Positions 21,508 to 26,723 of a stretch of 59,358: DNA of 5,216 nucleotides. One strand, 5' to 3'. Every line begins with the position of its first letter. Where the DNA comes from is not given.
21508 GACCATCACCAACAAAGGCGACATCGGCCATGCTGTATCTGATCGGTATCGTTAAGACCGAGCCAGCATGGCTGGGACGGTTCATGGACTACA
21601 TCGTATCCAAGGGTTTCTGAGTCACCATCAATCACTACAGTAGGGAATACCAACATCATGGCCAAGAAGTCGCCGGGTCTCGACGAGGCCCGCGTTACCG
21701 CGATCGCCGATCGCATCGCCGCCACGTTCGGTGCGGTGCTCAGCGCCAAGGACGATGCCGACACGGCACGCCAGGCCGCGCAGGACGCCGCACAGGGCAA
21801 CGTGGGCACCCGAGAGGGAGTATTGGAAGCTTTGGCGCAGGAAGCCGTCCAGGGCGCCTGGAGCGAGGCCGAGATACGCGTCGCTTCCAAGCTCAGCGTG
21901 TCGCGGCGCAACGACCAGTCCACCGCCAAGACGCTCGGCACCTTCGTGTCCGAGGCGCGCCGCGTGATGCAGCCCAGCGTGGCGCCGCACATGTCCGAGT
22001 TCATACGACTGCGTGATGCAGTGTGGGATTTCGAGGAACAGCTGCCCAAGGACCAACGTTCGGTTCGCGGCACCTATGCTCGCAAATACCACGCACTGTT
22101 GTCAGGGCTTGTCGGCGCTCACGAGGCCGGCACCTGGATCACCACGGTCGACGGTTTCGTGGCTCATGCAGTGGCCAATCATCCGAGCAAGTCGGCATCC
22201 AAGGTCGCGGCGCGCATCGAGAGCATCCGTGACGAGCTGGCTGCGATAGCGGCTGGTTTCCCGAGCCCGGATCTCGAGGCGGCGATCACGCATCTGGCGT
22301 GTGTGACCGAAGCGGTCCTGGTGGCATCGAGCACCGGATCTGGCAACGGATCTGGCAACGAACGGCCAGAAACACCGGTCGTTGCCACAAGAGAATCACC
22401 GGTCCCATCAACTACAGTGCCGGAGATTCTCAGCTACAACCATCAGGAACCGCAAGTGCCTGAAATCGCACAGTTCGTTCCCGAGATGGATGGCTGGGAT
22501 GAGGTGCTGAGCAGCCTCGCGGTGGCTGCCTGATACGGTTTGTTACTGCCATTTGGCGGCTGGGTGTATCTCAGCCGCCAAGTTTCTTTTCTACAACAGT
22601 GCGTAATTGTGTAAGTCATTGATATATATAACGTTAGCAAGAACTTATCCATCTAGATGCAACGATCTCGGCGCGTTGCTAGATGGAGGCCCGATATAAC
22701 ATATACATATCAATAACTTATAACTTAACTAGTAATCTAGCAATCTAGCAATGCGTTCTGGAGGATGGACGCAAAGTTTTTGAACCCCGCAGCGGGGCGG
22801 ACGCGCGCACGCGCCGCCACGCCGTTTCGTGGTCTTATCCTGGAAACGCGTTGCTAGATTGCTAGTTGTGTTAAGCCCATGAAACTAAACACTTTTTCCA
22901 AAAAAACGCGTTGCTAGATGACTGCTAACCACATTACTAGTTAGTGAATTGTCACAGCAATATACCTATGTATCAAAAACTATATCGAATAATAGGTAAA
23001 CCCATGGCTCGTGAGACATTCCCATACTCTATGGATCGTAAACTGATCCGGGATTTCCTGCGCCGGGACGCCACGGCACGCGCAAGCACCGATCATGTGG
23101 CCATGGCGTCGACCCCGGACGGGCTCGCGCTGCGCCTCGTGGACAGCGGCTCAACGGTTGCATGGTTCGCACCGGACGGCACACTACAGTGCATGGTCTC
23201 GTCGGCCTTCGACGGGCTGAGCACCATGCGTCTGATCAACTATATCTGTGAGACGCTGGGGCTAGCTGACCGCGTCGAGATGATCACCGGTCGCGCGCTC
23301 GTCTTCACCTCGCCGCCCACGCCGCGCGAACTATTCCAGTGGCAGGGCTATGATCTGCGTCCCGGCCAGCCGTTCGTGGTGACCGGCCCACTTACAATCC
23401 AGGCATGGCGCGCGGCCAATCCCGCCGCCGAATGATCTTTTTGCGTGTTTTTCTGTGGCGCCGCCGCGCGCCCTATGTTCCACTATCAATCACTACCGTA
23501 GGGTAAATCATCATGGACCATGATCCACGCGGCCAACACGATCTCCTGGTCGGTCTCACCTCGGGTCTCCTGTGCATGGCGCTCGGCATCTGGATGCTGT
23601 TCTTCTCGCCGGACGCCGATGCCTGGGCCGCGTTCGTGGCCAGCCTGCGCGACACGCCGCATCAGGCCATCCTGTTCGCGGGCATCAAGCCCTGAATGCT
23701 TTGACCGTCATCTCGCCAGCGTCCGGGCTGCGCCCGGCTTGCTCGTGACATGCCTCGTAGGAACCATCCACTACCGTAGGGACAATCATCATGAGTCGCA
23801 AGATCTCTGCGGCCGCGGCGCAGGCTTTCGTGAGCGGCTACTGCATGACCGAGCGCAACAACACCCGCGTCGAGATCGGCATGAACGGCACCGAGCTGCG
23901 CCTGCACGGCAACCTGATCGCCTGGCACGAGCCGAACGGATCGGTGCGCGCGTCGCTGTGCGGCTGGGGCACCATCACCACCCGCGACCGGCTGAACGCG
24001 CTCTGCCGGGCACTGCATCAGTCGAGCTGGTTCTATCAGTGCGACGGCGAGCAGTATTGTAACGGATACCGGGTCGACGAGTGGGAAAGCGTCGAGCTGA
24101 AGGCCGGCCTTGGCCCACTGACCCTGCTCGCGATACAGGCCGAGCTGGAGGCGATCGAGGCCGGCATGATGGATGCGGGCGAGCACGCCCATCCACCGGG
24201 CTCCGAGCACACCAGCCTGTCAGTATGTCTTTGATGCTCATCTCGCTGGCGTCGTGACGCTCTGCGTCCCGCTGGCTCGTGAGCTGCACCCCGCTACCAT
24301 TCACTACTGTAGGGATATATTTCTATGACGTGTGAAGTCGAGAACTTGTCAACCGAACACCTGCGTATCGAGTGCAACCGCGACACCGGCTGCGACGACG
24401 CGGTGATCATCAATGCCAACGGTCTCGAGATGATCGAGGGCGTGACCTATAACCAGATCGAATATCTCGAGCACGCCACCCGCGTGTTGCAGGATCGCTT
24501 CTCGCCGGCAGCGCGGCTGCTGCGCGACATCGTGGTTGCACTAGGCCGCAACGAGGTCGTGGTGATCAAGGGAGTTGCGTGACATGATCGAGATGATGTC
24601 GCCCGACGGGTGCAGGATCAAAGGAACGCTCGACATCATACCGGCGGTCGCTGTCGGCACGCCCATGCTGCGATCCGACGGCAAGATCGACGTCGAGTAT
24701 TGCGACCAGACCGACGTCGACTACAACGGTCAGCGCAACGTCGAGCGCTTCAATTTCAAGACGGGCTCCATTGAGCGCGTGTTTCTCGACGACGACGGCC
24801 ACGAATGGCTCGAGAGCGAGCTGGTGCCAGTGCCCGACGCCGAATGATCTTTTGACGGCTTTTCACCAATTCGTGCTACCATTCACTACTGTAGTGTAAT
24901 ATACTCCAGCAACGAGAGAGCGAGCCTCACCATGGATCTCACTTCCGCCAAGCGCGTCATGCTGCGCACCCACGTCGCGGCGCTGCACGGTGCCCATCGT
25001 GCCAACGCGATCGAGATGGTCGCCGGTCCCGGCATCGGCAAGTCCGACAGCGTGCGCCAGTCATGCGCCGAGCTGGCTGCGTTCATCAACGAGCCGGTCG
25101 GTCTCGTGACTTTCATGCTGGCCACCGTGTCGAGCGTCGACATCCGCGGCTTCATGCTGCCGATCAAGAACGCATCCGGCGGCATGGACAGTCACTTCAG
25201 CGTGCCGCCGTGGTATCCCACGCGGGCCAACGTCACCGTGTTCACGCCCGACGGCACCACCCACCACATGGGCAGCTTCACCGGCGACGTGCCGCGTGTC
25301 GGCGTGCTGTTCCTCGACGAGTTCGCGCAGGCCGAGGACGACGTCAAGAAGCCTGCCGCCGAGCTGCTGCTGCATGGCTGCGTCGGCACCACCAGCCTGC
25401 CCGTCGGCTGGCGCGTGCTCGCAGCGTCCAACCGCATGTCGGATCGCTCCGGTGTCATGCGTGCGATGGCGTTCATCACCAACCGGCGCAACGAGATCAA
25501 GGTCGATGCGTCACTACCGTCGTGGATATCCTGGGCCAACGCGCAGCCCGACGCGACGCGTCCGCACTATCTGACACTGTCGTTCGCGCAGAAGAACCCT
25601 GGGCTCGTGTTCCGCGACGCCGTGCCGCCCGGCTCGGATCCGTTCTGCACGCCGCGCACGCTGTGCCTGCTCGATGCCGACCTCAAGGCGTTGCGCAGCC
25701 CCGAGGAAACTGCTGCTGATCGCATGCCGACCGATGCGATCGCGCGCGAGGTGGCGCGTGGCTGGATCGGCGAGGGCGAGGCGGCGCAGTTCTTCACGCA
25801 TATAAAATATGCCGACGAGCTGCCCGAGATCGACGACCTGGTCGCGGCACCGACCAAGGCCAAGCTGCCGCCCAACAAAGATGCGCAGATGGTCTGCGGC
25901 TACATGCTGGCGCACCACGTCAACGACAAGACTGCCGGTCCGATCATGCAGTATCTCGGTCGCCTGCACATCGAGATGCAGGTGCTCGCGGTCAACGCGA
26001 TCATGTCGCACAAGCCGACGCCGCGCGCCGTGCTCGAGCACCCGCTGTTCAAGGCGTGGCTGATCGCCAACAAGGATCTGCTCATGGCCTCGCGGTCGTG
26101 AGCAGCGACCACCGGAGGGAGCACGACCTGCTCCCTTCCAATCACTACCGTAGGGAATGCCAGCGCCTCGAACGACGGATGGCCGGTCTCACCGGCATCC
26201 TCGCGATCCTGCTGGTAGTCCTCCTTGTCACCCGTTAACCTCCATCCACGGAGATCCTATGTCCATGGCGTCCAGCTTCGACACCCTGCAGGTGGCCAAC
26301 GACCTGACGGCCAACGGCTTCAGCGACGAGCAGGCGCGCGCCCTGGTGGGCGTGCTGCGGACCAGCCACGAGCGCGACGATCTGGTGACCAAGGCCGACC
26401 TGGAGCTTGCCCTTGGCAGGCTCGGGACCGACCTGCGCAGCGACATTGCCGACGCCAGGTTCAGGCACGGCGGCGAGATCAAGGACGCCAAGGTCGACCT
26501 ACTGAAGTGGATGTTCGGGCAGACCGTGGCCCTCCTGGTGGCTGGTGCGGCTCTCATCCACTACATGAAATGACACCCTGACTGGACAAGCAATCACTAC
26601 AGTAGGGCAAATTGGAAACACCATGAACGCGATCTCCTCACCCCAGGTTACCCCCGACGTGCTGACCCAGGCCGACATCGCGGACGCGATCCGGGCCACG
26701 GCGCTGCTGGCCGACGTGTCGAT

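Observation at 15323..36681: Near-invariant element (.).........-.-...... heads almost every transcription unit of the plus-strand early/replication block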

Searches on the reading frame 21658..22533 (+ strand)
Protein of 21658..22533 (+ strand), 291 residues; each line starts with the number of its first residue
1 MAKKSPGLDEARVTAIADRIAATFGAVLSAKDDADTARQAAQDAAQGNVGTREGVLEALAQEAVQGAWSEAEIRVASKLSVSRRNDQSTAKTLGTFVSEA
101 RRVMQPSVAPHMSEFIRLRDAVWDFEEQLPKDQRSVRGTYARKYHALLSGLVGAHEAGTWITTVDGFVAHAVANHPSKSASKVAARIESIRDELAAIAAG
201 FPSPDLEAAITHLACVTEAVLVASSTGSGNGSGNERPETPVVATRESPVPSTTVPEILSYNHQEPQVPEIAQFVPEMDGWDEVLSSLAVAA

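Call 7: search_protein_families(library=pfam, proteins=[window:21658-22533:+], max_evalue=0.01)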
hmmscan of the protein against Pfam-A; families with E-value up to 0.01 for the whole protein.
window:21658-22533:+ (291 aa): 1 family
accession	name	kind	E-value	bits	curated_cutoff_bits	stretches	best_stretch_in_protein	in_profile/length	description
PF19096.5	DUF5784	-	0.0072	16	36.3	0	18-96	118-198/328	Family of unknown function (DUF5784)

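Call 34: search_protein_families(library=phrogs, proteins=[window:21658-22533:+], max_evalue=0.01)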
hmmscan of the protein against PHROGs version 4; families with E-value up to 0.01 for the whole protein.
window:21658-22533:+ (291 aa): 0 families

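Call 65: search_protein_families(library=ncbifam, proteins=[window:21658-22533:+], max_evalue=0.1)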
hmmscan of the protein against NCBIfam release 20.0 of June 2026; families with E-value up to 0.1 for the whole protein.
window:21658-22533:+ (291 aa): 0 families

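Call 109: predict_structure(protein=window:21658-22533:+)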
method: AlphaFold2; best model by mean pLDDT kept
length: 291 residues; sequences in the alignment: 1
mean_pLDDT: 45.6   pTM: 0.32
mean pLDDT of the five models: 45.6, 44.0, 43.8, 38.7, 37.1
residues with pLDDT >= 90: 0; 70-90: 14; 50-70: 93; < 50: 184
segments of 3 or more residues with pLDDT < 50: 1-8, 10-14, 16-34, 43-45, 52-112, 154-165, 224-291
pLDDT, mean of each block of 10 residues (from residue 1): 35 45 36 49 48 45 39 32 33 35 32 54 66 60 59 48 49 54 67 71 65 63 44 33 35 33 32 34 29 24
secondary structure, 60 per line:
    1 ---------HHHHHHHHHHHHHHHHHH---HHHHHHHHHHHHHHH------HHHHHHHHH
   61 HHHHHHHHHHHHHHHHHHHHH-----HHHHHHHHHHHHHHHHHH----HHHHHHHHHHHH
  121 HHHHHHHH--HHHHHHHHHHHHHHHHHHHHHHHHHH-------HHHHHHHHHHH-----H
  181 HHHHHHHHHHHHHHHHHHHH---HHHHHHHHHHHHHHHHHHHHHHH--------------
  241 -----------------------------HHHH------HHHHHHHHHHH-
elements in order: H10-27 H31-45 H52-81 H87-104 H109-128 H131-156 H164-174 H180-200 H204-226 H270-273 H280-290
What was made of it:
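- The model of the 291-aa first early protein was uninformative (pLDDT 46, call 109).
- Tried and rejected: 291-aa first early protein: no family hit, and the single-sequence AF2 model has pLDDT 46, so it is uninformative (call 109).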

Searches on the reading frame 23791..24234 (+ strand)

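Call 7: search_protein_families(library=pfam, proteins=[window:23791-24234:+], max_evalue=0.01)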
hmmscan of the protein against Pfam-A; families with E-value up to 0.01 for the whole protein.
window:23791-24234:+ (147 aa): 1 family
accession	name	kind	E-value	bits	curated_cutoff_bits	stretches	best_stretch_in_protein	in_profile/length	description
PF23790.1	Kyano_Gp96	-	1.6e-08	35.1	27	1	3-106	2-106/110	Kyanoviridae Gp96 protein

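Call 35: search_protein_families(library=phrogs, proteins=[window:23791-24234:+], max_evalue=0.01)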
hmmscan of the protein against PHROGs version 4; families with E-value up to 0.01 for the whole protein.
window:23791-24234:+ (147 aa): 5 families
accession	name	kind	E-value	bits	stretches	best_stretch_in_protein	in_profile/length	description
phrog_554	-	unknown function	2.4e-13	51.3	1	3-106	2-105/109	-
phrog_12194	-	unknown function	6.6e-07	30.1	1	3-77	158-232/259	-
phrog_22440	-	unknown function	9.1e-05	23.8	1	23-74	28-80/121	-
phrog_19389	-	unknown function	0.00045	20.7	1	34-72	51-89/250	-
phrog_16548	-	unknown function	0.00097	20.1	1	24-74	36-83/119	-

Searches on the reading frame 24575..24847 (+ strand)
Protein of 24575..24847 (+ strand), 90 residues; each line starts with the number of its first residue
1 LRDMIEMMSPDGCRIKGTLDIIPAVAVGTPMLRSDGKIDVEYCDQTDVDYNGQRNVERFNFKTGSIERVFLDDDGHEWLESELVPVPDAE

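Call 35: search_protein_families(library=phrogs, proteins=[window:24575-24847:+], max_evalue=0.01)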
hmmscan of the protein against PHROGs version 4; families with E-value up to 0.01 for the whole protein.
window:24575-24847:+ (90 aa): 1 family
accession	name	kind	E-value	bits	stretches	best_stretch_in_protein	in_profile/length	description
phrog_6769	-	unknown function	0.0097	16.8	0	50-81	3-34/132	-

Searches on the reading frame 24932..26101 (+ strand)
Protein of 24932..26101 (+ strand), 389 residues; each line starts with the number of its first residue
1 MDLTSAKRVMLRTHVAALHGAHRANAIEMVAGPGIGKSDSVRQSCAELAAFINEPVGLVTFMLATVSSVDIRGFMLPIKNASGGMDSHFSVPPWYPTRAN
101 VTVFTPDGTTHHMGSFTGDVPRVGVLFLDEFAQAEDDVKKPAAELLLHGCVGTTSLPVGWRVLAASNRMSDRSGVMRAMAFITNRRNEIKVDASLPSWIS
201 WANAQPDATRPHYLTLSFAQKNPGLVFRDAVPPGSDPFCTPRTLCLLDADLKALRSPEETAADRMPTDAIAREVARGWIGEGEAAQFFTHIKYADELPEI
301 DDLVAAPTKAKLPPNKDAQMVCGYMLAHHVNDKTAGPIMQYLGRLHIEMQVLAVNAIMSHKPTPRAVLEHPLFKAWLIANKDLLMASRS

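Call 7: search_protein_families(library=pfam, proteins=[window:24932-26101:+], max_evalue=0.01)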
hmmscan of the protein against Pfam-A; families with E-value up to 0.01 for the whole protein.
window:24932-26101:+ (389 aa): 0 families

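Call 9: search_protein_families(library=phrogs, proteins=[window:24932-26101:+], max_evalue=0.001)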
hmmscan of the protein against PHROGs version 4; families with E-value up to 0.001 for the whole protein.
window:24932-26101:+ (389 aa): 1 family
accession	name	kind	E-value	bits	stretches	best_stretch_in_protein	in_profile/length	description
phrog_1297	-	other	9.8e-56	190.3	1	6-385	6-354/356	ATPase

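Call 28: find_related_loci(query=window:24932-26101:+, collection=viral_contigs, flank=10000)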
Query window:24932-26101:+ (389 aa) in viral_contigs; peptide patterns used: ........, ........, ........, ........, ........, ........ (x = any residue, [..] = any of these).
6 stretches matched a pattern; 1 encode a relative of the query (tblastn E <= 1e-3); 1 distinct loci.
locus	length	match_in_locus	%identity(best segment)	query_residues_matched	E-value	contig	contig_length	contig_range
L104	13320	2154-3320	63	1-389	4e-172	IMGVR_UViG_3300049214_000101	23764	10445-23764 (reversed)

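Call 30: find_related_loci(query=A1, collection=viral_contigs, flank=10000)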
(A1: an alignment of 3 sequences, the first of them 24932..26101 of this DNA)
Query A1 (389 aa) in viral_contigs; peptide patterns used: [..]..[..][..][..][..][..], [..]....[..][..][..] (x = any residue, [..] = any of these).
373 stretches matched a pattern; 21 encode a relative of the query (tblastn E <= 1e-3); 21 distinct loci.
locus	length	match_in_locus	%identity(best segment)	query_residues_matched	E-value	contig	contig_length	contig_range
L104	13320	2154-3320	63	1-389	1e-170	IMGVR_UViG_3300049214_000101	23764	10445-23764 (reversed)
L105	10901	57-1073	32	24-384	6e-60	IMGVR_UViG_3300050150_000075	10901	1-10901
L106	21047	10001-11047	32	13-384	2e-55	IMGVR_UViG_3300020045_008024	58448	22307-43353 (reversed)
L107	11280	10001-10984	32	31-384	4e-55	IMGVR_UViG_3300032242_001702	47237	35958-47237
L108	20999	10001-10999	33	26-386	1e-54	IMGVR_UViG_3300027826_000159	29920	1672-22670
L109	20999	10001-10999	33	26-386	1e-54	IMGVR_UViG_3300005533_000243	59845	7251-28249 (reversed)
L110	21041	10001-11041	32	15-386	9e-53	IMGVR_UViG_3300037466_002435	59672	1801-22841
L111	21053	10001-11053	31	13-386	2e-50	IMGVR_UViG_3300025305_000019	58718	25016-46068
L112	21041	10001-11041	31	15-386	9e-51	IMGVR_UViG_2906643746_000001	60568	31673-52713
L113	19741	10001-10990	35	32-386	3e-49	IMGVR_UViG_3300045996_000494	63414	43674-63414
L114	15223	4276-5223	32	24-362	4e-48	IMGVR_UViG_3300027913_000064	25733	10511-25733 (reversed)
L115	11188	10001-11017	32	23-386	5e-48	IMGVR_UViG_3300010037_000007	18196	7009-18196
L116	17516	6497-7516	29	27-386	2e-46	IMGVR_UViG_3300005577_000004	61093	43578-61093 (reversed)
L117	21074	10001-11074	32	1-384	4e-56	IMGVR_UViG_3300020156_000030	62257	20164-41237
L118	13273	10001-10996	30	29-386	2e-43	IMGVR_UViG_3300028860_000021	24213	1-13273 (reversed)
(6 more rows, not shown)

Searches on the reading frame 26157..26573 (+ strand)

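Call 7: search_protein_families(library=pfam, proteins=[window:26157-26573:+], max_evalue=0.01)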
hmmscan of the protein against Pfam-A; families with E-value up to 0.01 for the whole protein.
window:26157-26573:+ (138 aa): 1 family
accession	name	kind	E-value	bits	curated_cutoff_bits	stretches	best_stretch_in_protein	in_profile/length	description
PF07798.16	CCDC90-like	-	9.7e-07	29.2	33.5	1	41-83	1-49/175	Coiled-coil domain-containing protein 90-like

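Call 35: search_protein_families(library=phrogs, proteins=[window:26157-26573:+], max_evalue=0.01)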
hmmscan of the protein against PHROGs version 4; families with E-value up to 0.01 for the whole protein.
window:26157-26573:+ (138 aa): 2 families
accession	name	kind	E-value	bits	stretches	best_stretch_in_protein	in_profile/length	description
phrog_17872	-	unknown function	6.3e-13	50.1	1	40-131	5-91/100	-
phrog_9415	-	unknown function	0.00012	23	1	40-115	5-80/168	-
